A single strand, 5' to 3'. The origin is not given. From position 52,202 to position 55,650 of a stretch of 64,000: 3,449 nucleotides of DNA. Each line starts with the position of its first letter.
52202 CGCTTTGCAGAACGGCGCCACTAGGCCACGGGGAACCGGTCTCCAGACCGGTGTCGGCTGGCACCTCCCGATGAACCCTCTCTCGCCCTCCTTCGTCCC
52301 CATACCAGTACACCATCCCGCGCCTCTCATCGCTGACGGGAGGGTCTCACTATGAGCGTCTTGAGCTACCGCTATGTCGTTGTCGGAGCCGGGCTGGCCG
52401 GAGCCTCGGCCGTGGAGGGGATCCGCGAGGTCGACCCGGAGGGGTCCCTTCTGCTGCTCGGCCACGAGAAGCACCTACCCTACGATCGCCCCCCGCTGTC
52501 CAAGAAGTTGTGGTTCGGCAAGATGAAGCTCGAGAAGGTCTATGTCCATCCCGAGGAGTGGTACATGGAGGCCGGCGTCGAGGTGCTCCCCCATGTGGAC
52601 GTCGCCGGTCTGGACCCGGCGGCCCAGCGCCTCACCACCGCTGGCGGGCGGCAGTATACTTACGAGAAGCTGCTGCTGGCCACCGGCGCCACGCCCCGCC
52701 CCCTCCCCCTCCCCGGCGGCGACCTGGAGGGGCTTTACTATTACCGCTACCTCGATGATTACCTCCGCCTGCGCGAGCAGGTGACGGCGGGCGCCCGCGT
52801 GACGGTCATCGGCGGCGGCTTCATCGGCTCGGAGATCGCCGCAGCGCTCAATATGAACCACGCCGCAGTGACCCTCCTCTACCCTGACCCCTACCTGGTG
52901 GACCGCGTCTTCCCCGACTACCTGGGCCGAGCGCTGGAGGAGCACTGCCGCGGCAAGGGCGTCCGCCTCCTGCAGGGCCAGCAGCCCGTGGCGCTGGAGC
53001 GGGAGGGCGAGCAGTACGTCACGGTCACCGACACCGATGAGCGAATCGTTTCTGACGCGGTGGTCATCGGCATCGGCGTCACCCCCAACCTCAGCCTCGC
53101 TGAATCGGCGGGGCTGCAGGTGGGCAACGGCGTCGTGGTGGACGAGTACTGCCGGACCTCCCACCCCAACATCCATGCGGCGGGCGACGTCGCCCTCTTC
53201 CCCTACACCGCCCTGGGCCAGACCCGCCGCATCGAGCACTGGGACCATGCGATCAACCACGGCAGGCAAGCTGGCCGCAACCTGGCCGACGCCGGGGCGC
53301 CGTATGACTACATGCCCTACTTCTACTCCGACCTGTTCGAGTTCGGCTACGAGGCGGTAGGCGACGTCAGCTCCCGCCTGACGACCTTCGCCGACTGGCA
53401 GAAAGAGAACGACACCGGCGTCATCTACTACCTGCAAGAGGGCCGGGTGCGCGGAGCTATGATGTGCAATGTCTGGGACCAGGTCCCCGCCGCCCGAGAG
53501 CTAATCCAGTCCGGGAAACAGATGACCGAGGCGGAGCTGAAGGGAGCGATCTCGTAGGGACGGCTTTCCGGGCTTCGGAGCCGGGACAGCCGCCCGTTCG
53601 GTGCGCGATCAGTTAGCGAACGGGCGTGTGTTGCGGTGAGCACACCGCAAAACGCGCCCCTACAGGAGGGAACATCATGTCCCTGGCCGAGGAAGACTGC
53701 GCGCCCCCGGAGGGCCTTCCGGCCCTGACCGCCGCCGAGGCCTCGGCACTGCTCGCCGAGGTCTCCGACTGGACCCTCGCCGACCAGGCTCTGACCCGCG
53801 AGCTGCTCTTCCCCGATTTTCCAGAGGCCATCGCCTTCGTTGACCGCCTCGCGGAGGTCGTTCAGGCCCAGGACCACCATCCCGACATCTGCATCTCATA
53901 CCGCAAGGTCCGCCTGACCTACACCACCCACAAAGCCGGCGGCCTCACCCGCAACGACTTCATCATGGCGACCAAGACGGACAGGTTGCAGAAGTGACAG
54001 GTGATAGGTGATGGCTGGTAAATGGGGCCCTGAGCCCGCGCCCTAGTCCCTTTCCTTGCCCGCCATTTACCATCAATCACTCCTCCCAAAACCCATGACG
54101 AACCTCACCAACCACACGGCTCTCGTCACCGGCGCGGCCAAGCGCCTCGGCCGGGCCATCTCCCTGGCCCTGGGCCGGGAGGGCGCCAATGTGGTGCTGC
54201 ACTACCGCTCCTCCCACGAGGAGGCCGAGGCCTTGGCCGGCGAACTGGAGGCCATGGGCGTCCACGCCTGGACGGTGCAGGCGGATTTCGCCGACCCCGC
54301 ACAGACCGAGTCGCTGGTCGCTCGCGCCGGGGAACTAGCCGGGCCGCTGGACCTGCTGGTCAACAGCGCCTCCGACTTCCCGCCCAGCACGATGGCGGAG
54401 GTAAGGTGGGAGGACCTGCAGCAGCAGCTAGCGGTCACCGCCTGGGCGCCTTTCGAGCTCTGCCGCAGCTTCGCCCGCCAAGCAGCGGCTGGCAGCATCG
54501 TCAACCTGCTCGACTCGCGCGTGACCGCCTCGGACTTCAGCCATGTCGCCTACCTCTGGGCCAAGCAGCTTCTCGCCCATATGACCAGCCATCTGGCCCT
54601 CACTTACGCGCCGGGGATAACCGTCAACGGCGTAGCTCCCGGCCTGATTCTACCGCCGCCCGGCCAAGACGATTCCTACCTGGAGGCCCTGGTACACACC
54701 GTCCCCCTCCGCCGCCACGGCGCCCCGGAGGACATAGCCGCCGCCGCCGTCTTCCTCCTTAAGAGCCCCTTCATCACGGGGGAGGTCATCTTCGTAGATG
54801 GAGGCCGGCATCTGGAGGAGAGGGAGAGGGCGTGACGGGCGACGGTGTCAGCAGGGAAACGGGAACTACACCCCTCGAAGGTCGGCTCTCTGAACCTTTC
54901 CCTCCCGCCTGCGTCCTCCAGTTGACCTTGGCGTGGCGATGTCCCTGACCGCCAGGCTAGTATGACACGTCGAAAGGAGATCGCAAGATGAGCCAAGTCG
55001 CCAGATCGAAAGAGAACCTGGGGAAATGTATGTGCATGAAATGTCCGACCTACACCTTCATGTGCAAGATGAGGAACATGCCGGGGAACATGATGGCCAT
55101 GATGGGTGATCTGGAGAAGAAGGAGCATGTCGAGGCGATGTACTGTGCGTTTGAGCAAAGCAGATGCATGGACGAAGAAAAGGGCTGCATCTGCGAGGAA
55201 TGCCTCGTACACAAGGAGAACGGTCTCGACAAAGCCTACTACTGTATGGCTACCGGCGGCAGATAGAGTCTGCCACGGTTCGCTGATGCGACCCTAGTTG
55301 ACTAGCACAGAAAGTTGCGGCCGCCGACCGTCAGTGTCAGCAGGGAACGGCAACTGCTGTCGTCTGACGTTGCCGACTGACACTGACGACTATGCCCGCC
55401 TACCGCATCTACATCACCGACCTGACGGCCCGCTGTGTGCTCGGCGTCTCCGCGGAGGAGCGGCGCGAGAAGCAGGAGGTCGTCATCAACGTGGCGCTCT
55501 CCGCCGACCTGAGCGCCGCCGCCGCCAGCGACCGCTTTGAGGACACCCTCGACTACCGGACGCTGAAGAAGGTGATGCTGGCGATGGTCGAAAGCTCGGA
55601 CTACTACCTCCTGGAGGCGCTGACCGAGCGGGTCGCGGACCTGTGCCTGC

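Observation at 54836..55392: Low-GC Cys/Met-rich DUF2769-like gene inserted in the pterin cluster and bracketed by a shared structured leader motif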

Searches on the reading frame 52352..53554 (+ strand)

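Call 9: search_protein_families(library=pfam, proteins=[window:52352-53554:+], max_evalue=0.01)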
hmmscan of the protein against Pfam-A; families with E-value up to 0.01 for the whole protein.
window:52352-53554:+ (401 aa): 10 families
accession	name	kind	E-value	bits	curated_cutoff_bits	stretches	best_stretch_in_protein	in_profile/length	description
PF07992.20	Pyr_redox_2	-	4.3e-61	207.3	26.1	1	6-304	1-291/291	Pyridine nucleotide-disulphide oxidoreductase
PF00070.33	Pyr_redox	-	1.4e-12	48.4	22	1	149-225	1-77/82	Pyridine nucleotide-disulphide oxidoreductase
PF14721.12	AIF_C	-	2.5e-11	44.6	25.9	2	307-353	1-48/130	Apoptosis-inducing factor, mitochondrion-associated, C-term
PF01266.30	DAO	-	4.3e-08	33.5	27.9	0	188-249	148-209/353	FAD dependent oxidoreductase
PF13738.12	Pyr_redox_3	-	4.2e-07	30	30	1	94-278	116-305/305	Pyridine nucleotide-disulphide oxidoreductase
PF21791.3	MDHAR3-like_C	-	8.3e-05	23.1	27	1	321-371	1-53/88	Monodehydroascorbate reductase 3-like, C-terminal domain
PF13434.12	Lys_Orn_oxgnase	-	0.00036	20.2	21.3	0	99-171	143-212/339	L-lysine 6-monooxygenase/L-ornithine 5-monooxygenase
PF14759.12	Reductase_C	-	0.00088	20.2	25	1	323-396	1-74/85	Reductase C-terminal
PF13450.12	NAD_binding_8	-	0.002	18.8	21.9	0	152-176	1-25/68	NAD(P)-binding Rossmann-like domain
PF03486.20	HI0933_like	-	0.009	15.9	50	0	191-243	111-164/244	HI0933-like protein Rossmann domain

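Call 79: search_protein_families(library=ncbifam, proteins=[window:52352-53554:+], max_evalue=0.001)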
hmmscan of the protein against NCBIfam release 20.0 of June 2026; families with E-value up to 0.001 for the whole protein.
window:52352-53554:+ (401 aa): 48 families (the best 25 are shown)
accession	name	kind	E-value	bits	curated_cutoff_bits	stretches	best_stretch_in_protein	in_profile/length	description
NF041682.1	ant_diox_AndAa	equivalog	2.4e-83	280.1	650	1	6-397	4-396/406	anthranilate 1,2-dioxygenase system ferredoxin--NAD(+) reductase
NF042949.2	3PPDioc_HcaD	equivalog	6.9e-83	278.5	450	1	8-391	4-384/386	3-phenylpropionate/cinnamic acid dioxygenase ferredoxin--NAD(+) reductase subunit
NF007286.0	PRK09754.1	equivalog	1.1e-66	225.3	447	1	8-392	6-386/400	phenylpropionate dioxygenase ferredoxin reductase subunit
NF045765.1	PhenlGlyoxDHPadH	equivalog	4.6e-47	160.8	475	1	7-374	4-375/416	NADH-dependent phenylglyoxylate dehydrogenase subunit epsilon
TIGR02374.1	nitri_red_nirB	equivalog_domain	3.7e-46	157.9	578.35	1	9-287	2-284/794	nitrite reductase large subunit NirB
NF003437.0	PRK04965.1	equivalog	2.4e-45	155.2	392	1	7-281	4-275/378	NADH:flavorubredoxin reductase NorW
NF007123.0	PRK09564.1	equivalog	1.5e-31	109.6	458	1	7-314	2-317/444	CoA-disulfide reductase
TIGR03385.1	CoA_CoA_reduc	equivalog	6.4e-31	107.6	578.8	1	8-311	2-313/439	CoA-disulfide reductase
NF046103.1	NOXase_Strep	equivalog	2.4e-26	92.7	600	1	8-312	2-312/442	H2O-forming NADH oxidase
NF011565.0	PRK14989.1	subfamily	5.4e-25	87.6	883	1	6-283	4-285/847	nitrite reductase large subunit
TIGR01424.1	gluta_reduc_2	equivalog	7.4e-21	74.2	606.05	1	71-281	100-303/446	glutathione-disulfide reductase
TIGR01350.1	lipoamide_DH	equivalog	5.6e-20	71.5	408.8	1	100-281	128-309/461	dihydrolipoyl dehydrogenase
TIGR02053.1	MerA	equivalog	1.3e-19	70.6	454.45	1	92-281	117-308/465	mercury(II) reductase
NF004991.0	PRK06370.1-3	subfamily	2.6e-19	69.2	620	1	97-282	158-343/509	FAD-containing oxidoreductase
NF004776.0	PRK06116.1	equivalog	2.2e-18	66.5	480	1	97-281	125-305/450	glutathione-disulfide reductase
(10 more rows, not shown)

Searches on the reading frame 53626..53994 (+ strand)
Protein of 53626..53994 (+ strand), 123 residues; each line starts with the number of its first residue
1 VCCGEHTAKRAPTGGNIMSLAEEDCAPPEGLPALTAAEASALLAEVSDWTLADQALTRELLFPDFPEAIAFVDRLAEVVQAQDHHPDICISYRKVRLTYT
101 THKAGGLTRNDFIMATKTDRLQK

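Call 9: search_protein_families(library=pfam, proteins=[window:53626-53994:+], max_evalue=0.01)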
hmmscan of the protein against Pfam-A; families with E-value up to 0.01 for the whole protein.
window:53626-53994:+ (123 aa): 1 family
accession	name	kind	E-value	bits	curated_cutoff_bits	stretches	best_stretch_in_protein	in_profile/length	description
PF01329.24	Pterin_4a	-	9.6e-30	103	26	1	33-121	2-91/91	Pterin 4 alpha carbinolamine dehydratase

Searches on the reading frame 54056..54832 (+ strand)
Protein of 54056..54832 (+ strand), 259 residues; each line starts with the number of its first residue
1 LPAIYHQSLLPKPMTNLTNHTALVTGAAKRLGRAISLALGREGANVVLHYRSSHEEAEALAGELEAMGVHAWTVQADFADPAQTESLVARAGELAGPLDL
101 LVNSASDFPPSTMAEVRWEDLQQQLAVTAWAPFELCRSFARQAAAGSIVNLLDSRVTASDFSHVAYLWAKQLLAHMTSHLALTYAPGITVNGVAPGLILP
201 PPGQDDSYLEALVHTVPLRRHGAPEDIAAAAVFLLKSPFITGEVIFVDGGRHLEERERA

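Call 9: search_protein_families(library=pfam, proteins=[window:54056-54832:+], max_evalue=0.01)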
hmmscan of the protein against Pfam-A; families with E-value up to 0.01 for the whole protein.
window:54056-54832:+ (259 aa): 4 families
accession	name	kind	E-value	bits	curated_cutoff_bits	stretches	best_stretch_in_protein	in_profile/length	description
PF13561.12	adh_short_C2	-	1.8e-38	132.9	27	1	26-252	1-236/236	Enoyl-(Acyl carrier protein) reductase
PF00106.31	adh_short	-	2.5e-30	105.8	26.6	1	21-199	2-183/195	short chain dehydrogenase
PF08659.16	KR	-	1.8e-10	41.5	22.6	1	21-129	2-113/180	KR domain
PF01370.27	Epimerase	-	0.0083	16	20.9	0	22-90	1-62/240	NAD dependent epimerase/dehydratase family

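Call 79: search_protein_families(library=ncbifam, proteins=[window:54095-54832:+], max_evalue=0.001)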
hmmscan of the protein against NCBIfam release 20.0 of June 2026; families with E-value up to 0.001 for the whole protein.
window:54095-54832:+ (246 aa): 212 families (the best 25 are shown)
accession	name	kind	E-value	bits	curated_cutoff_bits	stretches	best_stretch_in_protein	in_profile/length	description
NF006597.0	PRK09134.1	equivalog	2.6e-64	217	281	1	4-244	10-253/261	SDR family oxidoreductase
NF006598.0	PRK09135.1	equivalog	2.3e-56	191.2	288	1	5-241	5-248/249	pteridine reductase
NF005559.1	PRK07231.1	subfamily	1.7e-39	135.8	215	1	4-239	2-248/249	glucose 1-dehydrogenase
NF012208.0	SDR_dihy_bifunc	exception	4.5e-39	134.4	325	1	9-240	1-233/233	bifunctional dihydropteridine reductase/dihydrofolate reductase TmpR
NF005873.0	PRK07814.1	equivalog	6.6e-39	133.9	346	1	3-237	7-250/263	SDR family oxidoreductase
NF009468.0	PRK12826.1-4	equivalog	7e-38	130.8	318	1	1-244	2-253/256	SDR family oxidoreductase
NF004778.0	PRK06124.1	equivalog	7e-36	123.9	303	1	3-238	8-252/256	SDR family oxidoreductase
NF005066.0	PRK06483.1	equivalog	1.5e-35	122.7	249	1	5-240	4-238/239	dihydromonapterin reductase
NF009466.0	PRK12826.1-2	subfamily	5.2e-34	117.8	222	1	5-239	2-245/248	3-oxoacyl-ACP reductase FabG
NF004198.0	PRK05653.1-3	equivalog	2.2e-33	115.8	296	1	3-240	4-248/248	3-oxoacyl-ACP reductase FabG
TIGR02685.1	pter_reduc_Leis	equivalog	5.6e-33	114.2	321.7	1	8-240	3-264/267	pteridine reductase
TIGR01830.1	3oxo_ACP_reduc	equivalog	8.1e-33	114.1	297.75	1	9-237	1-237/239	3-oxoacyl-[acyl-carrier-protein] reductase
NF009384.0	PRK12743.1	equivalog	1.9e-32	112.5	264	1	3-239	3-248/258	SDR family oxidoreductase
NF006493.1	PRK08936.1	subfamily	7.8e-32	110.5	420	1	2-238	3-250/261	glucose-1-dehydrogenase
NF004200.0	PRK05653.1-5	equivalog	1.3e-31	110.1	273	1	6-237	2-240/242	3-oxoacyl-ACP reductase FabG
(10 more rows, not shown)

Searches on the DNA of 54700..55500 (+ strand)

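Call 4: search_rna_families(source=window, start=54700, end=55500, threshold=evalue, max_evalue=10, show_alignments=5)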
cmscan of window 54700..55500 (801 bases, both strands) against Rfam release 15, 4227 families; matches with E-value up to 10: 7.
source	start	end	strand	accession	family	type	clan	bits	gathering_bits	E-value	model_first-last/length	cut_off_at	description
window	54739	54831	+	RF03302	mir-6133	Gene; miRNA;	-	20.4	79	0.51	1-104/104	no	mir-6133 microRNA precursor family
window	55327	55388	-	RF03369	mir-2217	Gene; miRNA;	-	18.8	60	0.54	1-62/62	no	mir-2217 microRNA precursor family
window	54854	54889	+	RF01093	RF_site5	Cis-reg; frameshift_element;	-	17.9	35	2.2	1-60/60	no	Ma3 gene ribosomal frameshift signal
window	54799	54921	+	RF03447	mir-1231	Gene; miRNA;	-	16.7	80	3.4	1-86/86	no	mir-1231 microRNA precursor family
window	54787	54872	+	RF01383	GRIK4_3p_UTR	Gene;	-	16.4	38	1.9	1-94/94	no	GRIK4 3 prime UTR element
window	54812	54922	+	RF04083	MIR528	Gene; miRNA;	-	15.5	62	3.7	1-89/89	no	MIR528 microRNA precursor family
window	55159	55195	+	RF03595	mir-3569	Gene; miRNA;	-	14.8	50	8.3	10-46/58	no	mir-3569 microRNA precursor family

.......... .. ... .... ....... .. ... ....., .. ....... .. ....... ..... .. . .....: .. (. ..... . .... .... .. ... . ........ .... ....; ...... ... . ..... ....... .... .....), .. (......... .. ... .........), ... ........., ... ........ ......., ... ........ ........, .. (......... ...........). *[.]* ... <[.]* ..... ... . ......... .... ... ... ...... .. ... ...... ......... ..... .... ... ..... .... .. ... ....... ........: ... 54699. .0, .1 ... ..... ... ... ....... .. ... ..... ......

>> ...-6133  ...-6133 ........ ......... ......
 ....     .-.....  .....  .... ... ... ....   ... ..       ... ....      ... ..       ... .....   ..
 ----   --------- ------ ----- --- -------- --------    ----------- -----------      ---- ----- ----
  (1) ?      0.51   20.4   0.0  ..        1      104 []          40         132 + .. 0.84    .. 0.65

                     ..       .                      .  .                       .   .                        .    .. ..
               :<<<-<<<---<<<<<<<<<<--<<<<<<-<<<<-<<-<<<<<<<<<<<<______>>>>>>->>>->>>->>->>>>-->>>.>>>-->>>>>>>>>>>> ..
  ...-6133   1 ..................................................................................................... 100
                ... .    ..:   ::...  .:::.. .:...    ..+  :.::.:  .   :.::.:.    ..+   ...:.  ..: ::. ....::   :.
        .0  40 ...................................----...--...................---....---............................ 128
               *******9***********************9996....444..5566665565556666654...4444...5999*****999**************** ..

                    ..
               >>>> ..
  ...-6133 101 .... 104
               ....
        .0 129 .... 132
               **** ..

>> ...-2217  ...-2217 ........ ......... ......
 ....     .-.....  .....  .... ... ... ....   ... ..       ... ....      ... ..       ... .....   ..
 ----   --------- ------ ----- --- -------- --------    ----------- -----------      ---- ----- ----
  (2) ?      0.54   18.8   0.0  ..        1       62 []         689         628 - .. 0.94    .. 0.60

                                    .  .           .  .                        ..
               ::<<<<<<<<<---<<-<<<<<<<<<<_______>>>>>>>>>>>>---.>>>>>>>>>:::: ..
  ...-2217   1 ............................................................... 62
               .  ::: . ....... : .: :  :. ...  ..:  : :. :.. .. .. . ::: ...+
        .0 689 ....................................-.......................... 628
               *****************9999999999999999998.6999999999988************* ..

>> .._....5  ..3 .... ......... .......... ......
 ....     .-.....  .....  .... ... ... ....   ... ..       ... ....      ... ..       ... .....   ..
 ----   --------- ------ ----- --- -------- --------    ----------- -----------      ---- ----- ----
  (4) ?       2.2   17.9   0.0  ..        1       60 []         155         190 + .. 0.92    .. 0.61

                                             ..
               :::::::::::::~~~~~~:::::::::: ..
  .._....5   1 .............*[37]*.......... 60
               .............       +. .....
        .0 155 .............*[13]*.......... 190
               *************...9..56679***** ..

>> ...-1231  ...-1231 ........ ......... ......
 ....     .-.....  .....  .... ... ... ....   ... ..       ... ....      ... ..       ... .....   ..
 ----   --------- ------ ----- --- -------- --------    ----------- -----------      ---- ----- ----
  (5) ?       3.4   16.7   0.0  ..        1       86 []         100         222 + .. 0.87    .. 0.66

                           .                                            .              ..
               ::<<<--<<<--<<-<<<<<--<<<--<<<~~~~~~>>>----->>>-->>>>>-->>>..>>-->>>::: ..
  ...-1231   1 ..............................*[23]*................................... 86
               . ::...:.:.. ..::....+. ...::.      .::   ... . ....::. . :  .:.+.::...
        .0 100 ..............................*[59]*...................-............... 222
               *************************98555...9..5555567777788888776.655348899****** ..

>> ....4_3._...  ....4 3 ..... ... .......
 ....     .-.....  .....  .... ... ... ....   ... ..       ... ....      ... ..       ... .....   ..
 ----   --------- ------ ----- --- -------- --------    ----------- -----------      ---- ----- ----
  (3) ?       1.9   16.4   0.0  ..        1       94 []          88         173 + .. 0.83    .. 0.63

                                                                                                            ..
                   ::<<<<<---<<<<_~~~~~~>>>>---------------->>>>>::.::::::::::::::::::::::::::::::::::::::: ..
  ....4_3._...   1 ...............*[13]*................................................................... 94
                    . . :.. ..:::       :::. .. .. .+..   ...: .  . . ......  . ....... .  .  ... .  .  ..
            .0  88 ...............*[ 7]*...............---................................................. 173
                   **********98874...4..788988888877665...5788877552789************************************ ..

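Call 87: search_dna_similar(query=window:54836-55391:+, collection=plasmids, mode=distant, max_rows=8)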
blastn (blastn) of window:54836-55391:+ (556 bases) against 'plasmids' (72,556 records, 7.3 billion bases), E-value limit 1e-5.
No match.
